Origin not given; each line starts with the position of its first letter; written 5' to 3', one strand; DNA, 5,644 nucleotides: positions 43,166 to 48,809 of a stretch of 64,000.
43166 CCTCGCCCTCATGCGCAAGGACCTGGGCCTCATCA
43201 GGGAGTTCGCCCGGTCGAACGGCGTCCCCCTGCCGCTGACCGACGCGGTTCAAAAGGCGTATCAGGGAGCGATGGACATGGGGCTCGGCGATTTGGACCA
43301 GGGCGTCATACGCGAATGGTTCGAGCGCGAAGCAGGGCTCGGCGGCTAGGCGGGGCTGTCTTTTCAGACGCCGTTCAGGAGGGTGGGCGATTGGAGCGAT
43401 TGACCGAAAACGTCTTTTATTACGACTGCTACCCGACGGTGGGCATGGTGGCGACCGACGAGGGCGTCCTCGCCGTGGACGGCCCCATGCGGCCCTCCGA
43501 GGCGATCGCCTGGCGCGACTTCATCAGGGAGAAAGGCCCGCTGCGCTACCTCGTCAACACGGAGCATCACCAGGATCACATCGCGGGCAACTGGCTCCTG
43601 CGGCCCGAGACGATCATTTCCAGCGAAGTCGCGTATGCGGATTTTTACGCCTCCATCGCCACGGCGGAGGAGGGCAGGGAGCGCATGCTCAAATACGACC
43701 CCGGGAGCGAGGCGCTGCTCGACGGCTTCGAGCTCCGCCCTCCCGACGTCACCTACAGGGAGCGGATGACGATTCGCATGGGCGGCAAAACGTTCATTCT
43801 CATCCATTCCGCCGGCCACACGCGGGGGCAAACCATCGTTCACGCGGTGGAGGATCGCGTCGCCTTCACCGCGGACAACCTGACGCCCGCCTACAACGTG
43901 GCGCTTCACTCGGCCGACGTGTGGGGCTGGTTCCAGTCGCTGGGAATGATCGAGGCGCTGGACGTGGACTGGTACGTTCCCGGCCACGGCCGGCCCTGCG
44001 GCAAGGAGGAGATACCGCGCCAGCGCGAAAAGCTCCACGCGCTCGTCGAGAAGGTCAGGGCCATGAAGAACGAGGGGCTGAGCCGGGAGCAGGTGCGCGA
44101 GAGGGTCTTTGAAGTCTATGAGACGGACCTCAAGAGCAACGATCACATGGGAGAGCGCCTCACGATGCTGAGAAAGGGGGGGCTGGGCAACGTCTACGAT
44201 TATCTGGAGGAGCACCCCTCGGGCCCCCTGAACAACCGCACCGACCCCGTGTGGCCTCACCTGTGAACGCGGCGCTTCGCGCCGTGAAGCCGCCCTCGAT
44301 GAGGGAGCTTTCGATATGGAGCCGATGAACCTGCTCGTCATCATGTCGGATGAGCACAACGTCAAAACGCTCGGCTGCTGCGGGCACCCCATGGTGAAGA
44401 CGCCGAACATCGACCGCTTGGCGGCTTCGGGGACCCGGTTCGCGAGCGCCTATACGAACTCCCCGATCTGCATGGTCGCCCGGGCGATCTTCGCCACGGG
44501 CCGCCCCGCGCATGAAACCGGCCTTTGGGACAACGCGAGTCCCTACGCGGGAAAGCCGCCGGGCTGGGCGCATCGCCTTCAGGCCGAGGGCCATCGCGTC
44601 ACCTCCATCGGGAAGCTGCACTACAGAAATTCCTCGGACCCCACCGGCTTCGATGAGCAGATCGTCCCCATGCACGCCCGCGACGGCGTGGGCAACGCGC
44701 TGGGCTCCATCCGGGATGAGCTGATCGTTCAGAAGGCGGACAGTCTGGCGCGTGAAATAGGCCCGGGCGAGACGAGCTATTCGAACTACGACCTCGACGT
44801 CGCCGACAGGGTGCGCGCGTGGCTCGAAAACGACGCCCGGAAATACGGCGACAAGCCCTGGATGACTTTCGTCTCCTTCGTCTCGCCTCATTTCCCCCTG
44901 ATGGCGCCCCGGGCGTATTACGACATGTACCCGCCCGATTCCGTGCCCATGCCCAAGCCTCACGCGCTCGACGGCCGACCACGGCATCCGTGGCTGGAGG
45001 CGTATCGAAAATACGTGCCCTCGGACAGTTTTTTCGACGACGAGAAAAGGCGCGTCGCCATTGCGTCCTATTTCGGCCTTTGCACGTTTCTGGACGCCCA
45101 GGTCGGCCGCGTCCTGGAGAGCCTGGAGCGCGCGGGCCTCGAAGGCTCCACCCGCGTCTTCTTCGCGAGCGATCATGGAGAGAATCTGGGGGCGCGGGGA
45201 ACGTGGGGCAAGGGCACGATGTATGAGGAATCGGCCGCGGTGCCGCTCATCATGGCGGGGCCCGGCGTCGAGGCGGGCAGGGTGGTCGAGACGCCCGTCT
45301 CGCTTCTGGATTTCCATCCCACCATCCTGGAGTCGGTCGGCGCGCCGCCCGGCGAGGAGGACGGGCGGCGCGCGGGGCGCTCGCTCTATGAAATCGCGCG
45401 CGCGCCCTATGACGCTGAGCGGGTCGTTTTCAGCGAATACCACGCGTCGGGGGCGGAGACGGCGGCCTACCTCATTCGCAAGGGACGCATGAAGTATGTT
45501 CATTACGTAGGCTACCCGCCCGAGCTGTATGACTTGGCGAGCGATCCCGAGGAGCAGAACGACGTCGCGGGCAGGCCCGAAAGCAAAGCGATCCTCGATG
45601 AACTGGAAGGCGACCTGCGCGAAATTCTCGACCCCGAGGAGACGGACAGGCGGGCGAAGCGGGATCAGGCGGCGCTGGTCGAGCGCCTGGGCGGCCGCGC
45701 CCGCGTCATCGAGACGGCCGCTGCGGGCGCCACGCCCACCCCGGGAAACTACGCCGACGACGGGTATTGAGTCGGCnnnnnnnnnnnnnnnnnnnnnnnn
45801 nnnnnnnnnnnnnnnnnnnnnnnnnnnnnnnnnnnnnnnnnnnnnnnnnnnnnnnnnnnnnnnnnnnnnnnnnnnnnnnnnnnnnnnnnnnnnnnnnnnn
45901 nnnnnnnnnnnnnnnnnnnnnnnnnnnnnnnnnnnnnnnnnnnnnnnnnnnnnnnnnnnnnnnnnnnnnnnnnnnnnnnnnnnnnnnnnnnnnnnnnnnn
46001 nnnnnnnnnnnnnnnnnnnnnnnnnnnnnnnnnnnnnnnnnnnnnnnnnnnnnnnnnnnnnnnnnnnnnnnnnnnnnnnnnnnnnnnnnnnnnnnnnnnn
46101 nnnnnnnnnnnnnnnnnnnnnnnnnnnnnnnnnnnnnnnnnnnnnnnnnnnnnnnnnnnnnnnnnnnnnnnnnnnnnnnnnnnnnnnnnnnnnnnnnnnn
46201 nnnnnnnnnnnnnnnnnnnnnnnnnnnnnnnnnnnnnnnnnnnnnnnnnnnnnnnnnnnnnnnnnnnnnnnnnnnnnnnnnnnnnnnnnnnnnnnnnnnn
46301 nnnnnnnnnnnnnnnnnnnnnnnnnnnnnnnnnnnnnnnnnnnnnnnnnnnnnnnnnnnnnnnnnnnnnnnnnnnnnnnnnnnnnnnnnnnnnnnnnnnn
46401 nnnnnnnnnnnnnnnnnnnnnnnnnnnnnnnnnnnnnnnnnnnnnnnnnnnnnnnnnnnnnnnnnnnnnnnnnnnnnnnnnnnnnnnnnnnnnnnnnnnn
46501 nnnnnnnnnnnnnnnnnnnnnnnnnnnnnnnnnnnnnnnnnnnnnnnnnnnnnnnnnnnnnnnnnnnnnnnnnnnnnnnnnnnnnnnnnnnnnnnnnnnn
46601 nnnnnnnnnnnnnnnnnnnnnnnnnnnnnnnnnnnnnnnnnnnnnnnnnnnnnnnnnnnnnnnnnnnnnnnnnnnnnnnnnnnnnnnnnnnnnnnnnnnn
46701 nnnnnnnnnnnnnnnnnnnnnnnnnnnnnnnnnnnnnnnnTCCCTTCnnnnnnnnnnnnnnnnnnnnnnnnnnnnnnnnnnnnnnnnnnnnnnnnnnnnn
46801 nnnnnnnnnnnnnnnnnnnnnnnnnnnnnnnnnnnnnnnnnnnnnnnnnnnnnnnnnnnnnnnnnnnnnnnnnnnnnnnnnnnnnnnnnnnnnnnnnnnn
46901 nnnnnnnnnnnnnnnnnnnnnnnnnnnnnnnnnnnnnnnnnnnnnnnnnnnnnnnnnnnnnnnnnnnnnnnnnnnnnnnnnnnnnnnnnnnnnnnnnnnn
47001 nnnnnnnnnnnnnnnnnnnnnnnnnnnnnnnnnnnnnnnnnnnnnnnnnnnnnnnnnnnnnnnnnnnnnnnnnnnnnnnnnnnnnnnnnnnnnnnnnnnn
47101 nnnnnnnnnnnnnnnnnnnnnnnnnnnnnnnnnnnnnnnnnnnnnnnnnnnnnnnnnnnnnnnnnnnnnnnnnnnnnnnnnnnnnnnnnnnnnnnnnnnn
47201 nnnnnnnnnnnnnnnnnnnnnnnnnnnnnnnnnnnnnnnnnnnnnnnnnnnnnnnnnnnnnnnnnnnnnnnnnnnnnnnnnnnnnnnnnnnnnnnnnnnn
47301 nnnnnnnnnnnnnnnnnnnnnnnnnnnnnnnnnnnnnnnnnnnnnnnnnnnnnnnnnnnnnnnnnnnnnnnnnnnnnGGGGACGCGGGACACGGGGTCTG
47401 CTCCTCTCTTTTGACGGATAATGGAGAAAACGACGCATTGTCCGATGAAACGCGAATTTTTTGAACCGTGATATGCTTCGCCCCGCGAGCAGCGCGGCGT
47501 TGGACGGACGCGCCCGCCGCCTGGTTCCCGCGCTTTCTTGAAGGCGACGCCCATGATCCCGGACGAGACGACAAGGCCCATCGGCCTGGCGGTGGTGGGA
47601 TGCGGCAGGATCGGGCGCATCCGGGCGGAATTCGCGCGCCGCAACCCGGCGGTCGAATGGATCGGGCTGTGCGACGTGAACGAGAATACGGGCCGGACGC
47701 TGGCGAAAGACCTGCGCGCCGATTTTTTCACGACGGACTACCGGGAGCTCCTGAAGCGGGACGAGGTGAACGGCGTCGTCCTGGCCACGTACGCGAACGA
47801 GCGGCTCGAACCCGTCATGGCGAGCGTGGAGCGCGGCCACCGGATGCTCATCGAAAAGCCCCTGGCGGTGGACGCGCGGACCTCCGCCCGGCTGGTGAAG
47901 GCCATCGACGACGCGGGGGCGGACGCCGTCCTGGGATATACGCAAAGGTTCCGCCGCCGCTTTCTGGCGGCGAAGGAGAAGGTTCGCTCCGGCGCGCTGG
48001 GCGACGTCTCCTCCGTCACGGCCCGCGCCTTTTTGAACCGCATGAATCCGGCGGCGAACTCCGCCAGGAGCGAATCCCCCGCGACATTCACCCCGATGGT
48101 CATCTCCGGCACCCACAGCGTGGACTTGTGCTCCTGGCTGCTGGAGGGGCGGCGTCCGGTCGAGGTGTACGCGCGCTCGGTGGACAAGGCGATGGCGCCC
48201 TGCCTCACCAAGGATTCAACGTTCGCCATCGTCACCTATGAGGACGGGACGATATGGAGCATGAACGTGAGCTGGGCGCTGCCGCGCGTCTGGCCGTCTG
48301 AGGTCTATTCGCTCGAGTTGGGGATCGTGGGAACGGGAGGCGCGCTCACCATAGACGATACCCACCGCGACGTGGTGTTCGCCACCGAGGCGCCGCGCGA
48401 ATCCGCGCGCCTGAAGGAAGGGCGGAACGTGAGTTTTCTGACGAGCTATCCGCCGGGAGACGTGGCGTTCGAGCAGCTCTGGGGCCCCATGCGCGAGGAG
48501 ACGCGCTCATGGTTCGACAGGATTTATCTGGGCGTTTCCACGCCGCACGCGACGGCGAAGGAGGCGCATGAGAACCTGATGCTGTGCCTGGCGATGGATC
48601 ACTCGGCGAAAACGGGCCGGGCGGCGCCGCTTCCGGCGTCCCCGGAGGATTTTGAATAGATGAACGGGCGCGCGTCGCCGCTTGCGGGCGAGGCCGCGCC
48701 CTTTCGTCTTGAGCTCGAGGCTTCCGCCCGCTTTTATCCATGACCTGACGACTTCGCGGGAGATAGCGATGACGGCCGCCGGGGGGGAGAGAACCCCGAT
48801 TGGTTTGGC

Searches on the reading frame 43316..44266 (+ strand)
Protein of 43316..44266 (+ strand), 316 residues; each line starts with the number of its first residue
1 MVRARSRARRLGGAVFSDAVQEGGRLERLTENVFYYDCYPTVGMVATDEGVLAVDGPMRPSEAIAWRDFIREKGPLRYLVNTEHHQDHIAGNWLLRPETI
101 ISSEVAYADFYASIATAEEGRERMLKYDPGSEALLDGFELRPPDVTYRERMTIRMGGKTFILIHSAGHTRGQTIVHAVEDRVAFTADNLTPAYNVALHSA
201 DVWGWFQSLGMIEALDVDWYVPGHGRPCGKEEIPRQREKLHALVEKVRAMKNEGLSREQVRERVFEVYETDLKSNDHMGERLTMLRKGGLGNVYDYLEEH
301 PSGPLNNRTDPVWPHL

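Call 33: search_protein_families(library=pfam, proteins=[window:43316-44266:+], max_evalue=0.00001)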
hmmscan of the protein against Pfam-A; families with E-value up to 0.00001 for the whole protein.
window:43316-44266:+ (316 aa): 1 family
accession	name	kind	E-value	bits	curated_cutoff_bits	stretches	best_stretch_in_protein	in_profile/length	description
PF00753.33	Lactamase_B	-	1.8e-17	64.3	22.7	1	38-224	4-196/196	Metallo-beta-lactamase superfamily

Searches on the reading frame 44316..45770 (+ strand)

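Call 33: search_protein_families(library=pfam, proteins=[window:44316-45770:+], max_evalue=0.00001)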
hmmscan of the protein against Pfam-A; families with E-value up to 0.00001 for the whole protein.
window:44316-45770:+ (484 aa): 2 families
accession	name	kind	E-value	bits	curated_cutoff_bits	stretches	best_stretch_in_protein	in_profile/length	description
PF00884.28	Sulfatase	-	4.6e-42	144.8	25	1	5-342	2-300/301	Sulfatase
PF16347.10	SGSH_C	-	1.3e-14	55.1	29.3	1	293-436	2-150/154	N-sulphoglucosamine sulphohydrolase, C-terminal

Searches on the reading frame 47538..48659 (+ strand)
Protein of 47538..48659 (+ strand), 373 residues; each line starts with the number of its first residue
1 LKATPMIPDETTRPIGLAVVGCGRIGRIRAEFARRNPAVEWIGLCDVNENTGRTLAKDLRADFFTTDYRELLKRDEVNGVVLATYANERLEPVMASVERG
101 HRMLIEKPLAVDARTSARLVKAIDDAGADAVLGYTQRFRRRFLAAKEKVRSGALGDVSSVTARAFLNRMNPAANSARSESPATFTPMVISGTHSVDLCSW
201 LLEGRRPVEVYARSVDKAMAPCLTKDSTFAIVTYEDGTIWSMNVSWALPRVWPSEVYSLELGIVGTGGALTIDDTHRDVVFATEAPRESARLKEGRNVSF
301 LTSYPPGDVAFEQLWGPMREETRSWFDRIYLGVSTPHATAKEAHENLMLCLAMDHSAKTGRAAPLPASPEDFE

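Call 33: search_protein_families(library=pfam, proteins=[window:47538-48659:+], max_evalue=0.00001)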
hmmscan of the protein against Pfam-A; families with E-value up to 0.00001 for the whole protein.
window:47538-48659:+ (373 aa): 3 families
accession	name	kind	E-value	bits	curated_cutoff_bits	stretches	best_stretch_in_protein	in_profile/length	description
PF22725.1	GFO_IDH_MocA_C3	-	1.2e-14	54.7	27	1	142-270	1-123/124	GFO/IDH/MocA C-terminal domain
PF01408.29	GFO_IDH_MocA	-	2.2e-14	54.6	24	1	16-128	2-114/120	Oxidoreductase family, NAD-binding Rossmann fold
PF02894.22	GFO_IDH_MocA_C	-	1.3e-08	35.4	22.9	1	146-280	1-139/218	Oxidoreductase family, C-terminal alpha/beta domain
